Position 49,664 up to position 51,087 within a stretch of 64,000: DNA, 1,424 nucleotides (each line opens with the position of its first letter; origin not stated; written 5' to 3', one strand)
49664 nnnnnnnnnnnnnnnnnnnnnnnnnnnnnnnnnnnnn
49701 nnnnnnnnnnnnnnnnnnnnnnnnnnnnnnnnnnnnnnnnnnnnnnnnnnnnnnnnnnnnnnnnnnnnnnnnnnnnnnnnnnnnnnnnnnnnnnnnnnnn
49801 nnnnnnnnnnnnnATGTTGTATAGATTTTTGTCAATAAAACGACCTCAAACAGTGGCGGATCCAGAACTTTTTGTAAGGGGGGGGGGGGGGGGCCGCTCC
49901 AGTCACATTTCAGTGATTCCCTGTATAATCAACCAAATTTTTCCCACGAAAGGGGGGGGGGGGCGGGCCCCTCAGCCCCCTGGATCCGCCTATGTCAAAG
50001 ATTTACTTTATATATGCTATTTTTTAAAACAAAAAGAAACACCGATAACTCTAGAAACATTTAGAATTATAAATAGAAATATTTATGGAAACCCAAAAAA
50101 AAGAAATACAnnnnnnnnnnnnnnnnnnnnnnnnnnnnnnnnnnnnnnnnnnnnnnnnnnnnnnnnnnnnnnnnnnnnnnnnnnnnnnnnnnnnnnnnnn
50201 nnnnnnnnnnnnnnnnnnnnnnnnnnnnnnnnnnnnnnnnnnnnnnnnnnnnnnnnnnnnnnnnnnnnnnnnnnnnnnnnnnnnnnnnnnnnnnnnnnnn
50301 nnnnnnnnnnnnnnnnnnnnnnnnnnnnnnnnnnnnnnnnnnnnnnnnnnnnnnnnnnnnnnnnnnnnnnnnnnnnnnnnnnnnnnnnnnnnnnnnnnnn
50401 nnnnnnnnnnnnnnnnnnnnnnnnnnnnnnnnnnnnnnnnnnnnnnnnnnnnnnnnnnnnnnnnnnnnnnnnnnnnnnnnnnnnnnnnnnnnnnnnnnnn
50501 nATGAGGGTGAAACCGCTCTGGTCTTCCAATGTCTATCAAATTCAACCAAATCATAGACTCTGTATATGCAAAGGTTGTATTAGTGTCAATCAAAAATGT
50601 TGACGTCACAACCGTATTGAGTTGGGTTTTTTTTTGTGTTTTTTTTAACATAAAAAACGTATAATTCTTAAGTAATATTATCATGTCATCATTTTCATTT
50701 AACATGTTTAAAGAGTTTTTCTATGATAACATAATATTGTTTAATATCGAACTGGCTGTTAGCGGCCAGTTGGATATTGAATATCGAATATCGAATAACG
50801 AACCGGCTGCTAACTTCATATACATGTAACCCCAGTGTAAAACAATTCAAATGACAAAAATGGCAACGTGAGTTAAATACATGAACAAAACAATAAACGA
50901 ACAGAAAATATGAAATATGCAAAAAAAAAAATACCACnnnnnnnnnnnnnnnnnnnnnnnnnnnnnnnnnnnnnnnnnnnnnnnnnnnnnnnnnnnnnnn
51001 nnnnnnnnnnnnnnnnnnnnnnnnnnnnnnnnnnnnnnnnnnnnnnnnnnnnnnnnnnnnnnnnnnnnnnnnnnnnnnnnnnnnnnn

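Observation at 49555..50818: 1264-bp element with perfect 41-bp terminal inverted repeats, internal direct repeats and a nested poly-G unit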

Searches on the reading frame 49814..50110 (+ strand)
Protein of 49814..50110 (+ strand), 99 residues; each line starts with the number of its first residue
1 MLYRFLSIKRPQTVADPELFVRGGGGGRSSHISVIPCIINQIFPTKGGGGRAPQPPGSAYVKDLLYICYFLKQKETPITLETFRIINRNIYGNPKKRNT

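Call 78: search_protein_families(library=pfam, proteins=[window:49814-50110:+], max_evalue=0.1)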
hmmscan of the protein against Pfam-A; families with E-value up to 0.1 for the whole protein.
window:49814-50110:+ (99 aa): 0 families

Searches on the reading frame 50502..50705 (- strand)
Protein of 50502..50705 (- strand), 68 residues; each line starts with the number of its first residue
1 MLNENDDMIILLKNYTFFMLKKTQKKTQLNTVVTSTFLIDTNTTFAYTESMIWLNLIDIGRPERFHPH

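Call 70: search_protein_representatives(protein=window:50502-50705:-)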
Query: 68 residues. Proteins with E-value up to 0.001 (for the whole library): 0; up to 1e-10: 0; up to 1e-30: 0. The best 0 are listed.

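Call 78: search_protein_families(library=pfam, proteins=[window:50502-50705:-], max_evalue=0.1)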
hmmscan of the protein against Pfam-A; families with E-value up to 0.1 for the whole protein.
window:50502-50705:- (68 aa): 1 family
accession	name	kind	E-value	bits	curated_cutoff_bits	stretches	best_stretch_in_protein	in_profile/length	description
PF24586.1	DUF7611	-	0.094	12.7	27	1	5-56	5-55/155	Domain of unknown function (DUF7611)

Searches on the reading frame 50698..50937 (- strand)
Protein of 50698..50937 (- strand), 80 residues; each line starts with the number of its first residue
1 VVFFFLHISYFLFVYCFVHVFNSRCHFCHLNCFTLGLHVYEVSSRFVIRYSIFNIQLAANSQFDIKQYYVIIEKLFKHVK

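Call 34: find_homologous_proteins(query=window:50698-50937:-, max_evalue=1)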
Query window:50698-50937:-: 1 candidates shared short words with the query, none scored E <= 1.

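Call 78: search_protein_families(library=pfam, proteins=[window:50698-50937:-], max_evalue=0.1)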
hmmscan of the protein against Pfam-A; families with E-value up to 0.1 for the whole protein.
window:50698-50937:- (80 aa): 0 families
